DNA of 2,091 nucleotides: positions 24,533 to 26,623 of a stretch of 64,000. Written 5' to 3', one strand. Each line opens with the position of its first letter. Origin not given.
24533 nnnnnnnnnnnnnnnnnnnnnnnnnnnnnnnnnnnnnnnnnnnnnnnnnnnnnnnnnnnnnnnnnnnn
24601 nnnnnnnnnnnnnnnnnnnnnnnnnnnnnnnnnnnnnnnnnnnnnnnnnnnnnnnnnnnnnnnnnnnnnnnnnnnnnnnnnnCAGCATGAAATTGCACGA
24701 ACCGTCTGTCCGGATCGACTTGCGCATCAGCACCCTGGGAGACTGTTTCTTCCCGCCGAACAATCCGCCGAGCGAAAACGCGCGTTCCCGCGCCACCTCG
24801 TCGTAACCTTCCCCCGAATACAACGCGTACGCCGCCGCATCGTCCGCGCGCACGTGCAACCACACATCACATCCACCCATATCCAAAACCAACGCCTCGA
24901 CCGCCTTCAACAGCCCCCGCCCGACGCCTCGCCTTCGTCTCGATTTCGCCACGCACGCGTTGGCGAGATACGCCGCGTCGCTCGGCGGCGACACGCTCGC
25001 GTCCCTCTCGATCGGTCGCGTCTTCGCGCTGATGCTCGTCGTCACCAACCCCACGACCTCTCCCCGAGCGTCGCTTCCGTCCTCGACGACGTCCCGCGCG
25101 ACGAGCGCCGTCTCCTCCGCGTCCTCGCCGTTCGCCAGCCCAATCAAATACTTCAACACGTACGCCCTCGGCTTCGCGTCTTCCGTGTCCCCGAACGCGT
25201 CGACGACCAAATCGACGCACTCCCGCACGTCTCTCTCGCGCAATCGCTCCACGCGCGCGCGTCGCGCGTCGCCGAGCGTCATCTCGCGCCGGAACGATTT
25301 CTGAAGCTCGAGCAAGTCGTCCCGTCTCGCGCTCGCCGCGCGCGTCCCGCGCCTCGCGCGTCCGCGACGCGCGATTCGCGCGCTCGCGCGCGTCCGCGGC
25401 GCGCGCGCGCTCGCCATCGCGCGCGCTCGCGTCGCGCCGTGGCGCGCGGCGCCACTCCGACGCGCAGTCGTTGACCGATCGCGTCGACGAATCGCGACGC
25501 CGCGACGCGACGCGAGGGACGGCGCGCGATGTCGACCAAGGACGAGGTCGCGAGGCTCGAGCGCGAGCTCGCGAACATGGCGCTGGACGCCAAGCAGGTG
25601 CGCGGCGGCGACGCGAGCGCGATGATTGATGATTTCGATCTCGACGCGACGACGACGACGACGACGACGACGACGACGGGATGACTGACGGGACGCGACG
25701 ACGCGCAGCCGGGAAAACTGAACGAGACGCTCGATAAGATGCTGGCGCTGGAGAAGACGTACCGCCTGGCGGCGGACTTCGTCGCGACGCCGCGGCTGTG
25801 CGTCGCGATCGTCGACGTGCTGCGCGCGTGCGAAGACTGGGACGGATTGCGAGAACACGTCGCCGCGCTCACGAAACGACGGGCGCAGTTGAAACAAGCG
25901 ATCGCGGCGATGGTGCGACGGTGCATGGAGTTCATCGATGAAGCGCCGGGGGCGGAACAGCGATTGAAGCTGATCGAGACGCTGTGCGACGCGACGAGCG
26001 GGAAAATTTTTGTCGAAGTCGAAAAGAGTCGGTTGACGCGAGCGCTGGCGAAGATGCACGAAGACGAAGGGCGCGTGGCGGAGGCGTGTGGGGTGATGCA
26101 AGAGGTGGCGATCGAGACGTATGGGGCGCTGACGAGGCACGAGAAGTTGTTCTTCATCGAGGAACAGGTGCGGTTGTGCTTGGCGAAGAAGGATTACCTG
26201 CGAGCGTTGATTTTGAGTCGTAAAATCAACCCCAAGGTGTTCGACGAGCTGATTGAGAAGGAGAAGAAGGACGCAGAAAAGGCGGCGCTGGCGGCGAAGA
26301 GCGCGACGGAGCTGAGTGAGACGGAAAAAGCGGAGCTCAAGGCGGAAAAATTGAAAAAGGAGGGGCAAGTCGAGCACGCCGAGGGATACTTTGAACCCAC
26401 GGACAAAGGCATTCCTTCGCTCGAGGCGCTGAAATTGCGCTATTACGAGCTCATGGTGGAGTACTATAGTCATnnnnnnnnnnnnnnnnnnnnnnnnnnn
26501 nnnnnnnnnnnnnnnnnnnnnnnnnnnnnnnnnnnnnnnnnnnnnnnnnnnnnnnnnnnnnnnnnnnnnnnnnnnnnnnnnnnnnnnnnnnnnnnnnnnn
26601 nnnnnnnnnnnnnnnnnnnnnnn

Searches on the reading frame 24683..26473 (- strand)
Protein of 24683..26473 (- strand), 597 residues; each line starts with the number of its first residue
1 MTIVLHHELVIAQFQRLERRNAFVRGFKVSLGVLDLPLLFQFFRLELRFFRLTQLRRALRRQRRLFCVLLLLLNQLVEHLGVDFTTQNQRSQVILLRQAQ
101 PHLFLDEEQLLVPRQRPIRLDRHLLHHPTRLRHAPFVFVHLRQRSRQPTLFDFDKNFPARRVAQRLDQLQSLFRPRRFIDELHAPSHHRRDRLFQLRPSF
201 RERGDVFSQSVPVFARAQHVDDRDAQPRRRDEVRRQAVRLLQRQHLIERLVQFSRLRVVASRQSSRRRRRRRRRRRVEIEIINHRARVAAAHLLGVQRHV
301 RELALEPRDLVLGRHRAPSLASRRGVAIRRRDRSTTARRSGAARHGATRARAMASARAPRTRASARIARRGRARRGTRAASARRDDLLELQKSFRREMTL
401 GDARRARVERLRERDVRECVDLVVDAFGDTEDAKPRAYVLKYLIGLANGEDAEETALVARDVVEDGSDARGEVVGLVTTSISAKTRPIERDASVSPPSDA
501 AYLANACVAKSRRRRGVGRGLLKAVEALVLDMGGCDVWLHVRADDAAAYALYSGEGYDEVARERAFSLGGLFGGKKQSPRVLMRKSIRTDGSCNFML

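Call 26: search_protein_families(library=pfam, proteins=[window:24683-26473:-], max_evalue=0.001)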
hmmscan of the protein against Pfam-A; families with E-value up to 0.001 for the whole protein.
window:24683-26473:- (597 aa): 4 families
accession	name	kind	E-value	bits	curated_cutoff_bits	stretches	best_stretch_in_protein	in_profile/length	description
PF00583.31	Acetyltransf_1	-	6.9e-10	39.7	20.7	1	451-552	30-111/116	Acetyltransferase (GNAT) family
PF13508.13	Acetyltransf_7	-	1.9e-05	25.4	27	1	471-557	12-82/84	Acetyltransferase (GNAT) domain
PF08445.16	FR47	-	3.4e-05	24.2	22.1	1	500-560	21-80/86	FR47-like protein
PF13673.13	Acetyltransf_10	-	0.00075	19.9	23.6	0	499-565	50-115/128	Acetyltransferase (GNAT) domain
